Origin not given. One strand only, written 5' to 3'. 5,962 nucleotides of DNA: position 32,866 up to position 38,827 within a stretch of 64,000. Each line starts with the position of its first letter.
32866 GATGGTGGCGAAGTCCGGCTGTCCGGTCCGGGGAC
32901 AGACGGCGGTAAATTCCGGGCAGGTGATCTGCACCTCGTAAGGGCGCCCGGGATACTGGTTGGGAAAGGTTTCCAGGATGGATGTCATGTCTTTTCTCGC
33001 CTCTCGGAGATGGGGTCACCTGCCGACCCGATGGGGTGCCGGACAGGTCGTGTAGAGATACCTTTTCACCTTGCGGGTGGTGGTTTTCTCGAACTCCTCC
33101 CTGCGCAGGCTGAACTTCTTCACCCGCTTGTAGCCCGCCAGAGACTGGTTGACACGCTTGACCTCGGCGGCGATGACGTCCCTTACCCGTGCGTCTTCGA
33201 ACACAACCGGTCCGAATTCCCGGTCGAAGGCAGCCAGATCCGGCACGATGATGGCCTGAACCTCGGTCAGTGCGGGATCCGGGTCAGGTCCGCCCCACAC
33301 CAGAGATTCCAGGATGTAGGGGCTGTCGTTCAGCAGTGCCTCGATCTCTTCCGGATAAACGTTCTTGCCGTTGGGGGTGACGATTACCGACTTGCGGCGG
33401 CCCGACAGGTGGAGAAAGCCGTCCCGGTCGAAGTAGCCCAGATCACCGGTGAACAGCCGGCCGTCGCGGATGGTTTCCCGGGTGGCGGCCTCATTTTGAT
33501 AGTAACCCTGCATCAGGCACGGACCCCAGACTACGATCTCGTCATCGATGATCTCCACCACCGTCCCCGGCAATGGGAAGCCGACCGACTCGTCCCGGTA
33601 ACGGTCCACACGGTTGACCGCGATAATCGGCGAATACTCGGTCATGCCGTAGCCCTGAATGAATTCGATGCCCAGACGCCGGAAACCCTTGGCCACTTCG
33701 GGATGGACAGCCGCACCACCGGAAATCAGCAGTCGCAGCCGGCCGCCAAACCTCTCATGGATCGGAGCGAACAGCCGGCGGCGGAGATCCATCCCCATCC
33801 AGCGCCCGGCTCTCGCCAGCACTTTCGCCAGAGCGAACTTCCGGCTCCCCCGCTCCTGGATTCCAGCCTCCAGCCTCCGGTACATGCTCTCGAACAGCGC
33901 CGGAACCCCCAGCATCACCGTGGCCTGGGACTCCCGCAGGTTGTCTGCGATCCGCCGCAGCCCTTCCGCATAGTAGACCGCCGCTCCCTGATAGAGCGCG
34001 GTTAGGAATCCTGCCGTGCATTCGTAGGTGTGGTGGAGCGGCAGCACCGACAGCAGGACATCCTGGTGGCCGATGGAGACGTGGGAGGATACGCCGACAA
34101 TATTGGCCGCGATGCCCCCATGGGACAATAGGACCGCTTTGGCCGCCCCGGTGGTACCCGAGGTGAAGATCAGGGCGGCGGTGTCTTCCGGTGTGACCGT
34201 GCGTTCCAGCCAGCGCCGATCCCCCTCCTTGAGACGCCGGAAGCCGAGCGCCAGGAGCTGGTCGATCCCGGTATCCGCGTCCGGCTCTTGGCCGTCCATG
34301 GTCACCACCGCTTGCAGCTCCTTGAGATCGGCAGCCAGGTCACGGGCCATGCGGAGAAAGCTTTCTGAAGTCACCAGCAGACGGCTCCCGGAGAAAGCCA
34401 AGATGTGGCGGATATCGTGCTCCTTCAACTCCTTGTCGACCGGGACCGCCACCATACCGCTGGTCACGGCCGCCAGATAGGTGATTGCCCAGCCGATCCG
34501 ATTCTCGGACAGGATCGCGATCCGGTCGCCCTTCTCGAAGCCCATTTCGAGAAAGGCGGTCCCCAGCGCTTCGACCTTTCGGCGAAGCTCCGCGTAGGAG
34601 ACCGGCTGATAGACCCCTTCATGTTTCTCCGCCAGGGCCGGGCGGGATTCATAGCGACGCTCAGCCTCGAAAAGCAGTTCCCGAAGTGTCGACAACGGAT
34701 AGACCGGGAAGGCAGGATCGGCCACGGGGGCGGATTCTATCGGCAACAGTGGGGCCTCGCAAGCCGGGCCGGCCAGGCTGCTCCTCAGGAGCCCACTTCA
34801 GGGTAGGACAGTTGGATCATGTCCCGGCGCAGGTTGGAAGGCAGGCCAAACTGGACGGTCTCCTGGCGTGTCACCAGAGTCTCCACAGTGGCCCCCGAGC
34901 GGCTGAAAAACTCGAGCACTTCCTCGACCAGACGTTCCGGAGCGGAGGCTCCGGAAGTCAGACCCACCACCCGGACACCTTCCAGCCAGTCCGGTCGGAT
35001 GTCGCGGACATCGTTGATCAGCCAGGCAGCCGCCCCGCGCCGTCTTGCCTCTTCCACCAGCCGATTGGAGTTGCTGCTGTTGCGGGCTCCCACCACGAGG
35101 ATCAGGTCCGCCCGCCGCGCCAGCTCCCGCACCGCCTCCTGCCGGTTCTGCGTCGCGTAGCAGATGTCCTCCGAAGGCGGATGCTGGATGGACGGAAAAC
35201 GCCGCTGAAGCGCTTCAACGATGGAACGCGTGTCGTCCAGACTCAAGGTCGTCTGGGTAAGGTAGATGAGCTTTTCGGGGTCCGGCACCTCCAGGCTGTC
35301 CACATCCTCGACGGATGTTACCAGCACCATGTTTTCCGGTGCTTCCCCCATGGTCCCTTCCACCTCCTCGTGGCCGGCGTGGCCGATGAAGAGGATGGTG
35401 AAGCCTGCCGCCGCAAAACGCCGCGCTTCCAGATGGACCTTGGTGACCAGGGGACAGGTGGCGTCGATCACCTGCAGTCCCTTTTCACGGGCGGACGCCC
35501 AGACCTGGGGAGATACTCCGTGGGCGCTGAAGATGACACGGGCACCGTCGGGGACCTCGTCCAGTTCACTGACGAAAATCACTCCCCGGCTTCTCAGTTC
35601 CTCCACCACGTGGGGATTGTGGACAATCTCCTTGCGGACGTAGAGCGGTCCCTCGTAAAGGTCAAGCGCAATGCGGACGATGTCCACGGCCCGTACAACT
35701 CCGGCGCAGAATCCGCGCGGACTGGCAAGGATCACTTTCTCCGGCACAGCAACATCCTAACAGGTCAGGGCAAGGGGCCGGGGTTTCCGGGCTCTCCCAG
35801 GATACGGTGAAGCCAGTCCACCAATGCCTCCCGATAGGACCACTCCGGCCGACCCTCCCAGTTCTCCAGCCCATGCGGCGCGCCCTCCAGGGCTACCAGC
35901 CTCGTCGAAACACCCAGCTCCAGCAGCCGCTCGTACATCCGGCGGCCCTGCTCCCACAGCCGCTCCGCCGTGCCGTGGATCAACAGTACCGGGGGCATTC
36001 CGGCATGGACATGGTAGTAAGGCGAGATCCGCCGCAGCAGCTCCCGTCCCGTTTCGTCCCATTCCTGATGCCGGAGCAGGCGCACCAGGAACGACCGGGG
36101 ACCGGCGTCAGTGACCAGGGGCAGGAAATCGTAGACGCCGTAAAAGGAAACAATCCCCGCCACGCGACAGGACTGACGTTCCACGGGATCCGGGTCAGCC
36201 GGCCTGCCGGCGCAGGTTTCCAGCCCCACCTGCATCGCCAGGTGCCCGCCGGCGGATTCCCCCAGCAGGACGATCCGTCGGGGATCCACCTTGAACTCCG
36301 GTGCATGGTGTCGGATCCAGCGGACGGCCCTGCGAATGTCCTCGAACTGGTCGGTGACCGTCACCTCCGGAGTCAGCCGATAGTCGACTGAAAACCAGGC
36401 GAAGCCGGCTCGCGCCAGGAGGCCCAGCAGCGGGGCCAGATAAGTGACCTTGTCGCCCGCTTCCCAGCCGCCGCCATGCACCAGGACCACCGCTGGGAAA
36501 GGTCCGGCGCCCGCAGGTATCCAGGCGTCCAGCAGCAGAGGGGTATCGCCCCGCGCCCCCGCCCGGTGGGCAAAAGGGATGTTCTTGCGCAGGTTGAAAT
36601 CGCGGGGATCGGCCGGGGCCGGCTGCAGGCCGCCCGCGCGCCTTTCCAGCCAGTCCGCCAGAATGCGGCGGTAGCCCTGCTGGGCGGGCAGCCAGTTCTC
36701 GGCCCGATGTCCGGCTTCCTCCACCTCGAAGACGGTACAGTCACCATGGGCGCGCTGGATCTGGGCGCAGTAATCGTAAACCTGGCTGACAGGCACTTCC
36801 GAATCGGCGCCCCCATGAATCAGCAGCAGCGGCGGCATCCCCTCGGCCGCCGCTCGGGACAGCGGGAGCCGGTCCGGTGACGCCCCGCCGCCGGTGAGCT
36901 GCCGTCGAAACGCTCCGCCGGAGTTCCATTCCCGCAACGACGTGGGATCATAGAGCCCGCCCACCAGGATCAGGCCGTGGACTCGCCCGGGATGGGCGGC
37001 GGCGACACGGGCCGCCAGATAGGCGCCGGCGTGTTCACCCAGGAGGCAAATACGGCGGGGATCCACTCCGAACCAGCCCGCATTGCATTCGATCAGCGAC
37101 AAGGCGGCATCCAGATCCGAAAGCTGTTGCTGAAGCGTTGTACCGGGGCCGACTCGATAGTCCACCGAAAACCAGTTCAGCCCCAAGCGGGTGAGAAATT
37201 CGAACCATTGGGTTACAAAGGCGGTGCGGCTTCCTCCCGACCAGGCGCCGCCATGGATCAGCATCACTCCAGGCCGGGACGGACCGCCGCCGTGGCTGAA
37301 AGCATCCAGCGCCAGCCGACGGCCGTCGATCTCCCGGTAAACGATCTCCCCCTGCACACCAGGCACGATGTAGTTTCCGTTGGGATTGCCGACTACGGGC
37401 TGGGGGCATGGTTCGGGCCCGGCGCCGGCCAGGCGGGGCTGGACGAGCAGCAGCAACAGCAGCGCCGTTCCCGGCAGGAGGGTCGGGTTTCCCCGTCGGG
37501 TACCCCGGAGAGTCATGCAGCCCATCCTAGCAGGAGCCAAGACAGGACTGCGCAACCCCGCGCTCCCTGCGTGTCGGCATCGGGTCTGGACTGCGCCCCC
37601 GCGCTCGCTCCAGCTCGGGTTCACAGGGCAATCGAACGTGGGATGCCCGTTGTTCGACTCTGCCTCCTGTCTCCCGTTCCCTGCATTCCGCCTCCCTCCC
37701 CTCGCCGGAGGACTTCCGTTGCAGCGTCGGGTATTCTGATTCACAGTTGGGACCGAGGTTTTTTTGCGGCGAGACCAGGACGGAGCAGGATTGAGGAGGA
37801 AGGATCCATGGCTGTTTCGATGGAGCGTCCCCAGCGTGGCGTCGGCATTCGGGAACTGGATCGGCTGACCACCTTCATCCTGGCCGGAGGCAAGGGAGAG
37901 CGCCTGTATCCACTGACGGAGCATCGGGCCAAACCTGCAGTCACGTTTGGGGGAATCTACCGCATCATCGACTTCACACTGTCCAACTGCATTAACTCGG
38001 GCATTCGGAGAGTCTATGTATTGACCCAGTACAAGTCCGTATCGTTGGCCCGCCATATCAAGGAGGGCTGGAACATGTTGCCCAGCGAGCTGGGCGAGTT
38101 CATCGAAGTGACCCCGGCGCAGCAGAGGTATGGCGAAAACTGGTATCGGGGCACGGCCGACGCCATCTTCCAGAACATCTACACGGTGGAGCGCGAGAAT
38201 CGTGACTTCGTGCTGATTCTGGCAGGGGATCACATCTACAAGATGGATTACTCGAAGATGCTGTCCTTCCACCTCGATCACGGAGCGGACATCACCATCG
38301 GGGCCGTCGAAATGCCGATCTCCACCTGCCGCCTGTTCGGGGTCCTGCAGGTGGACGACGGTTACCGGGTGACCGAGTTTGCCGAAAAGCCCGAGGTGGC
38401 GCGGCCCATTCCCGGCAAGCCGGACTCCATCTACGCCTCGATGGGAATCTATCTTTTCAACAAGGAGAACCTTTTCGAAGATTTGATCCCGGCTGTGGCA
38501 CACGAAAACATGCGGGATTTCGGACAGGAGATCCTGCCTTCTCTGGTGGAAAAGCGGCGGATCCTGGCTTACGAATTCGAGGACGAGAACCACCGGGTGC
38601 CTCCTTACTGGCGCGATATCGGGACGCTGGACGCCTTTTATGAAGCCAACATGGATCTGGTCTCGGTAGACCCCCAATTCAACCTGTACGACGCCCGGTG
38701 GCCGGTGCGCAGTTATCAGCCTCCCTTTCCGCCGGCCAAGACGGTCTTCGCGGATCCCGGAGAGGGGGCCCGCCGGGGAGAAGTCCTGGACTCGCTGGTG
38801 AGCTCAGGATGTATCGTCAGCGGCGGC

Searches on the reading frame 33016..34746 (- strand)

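Call 66: search_protein_families(library=pfam, proteins=[window:33016-34746:-], max_evalue=0.0001)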
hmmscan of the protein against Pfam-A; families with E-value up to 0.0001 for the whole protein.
window:33016-34746:- (576 aa): 1 family
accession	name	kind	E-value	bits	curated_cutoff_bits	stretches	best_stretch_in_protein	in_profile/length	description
PF00501.34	AMP-binding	-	4.8e-76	256.5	29.9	1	27-416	3-384/384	AMP-binding enzyme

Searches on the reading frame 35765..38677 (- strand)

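Call 66: search_protein_families(library=pfam, proteins=[window:35765-38677:-], max_evalue=0.0001)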
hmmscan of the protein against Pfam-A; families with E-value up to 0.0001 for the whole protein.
window:35765-38677:- (970 aa): 6 families
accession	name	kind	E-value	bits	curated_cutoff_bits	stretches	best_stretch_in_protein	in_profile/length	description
PF20434.5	BD-FAE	-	6.1e-56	189.8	26.8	2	717-907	2-202/215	BD-FAE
PF07859.19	Abhydrolase_3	-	4.4e-47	161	25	2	730-937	1-208/210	alpha/beta hydrolase fold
PF00326.27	Peptidase_S9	-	9.8e-19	68.1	22.6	1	538-679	61-208/213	Prolyl oligopeptidase family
PF00135.34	COesterase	-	1e-14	54.8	27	2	714-816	86-199/515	Carboxylesterase family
PF12146.15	Hydrolase_4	-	1.3e-10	41.4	27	0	728-820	5-96/239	Serine aminopeptidase, S33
PF00561.26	Abhydrolase_1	-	6.2e-05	23.2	25.8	0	542-593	70-121/245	alpha/beta hydrolase fold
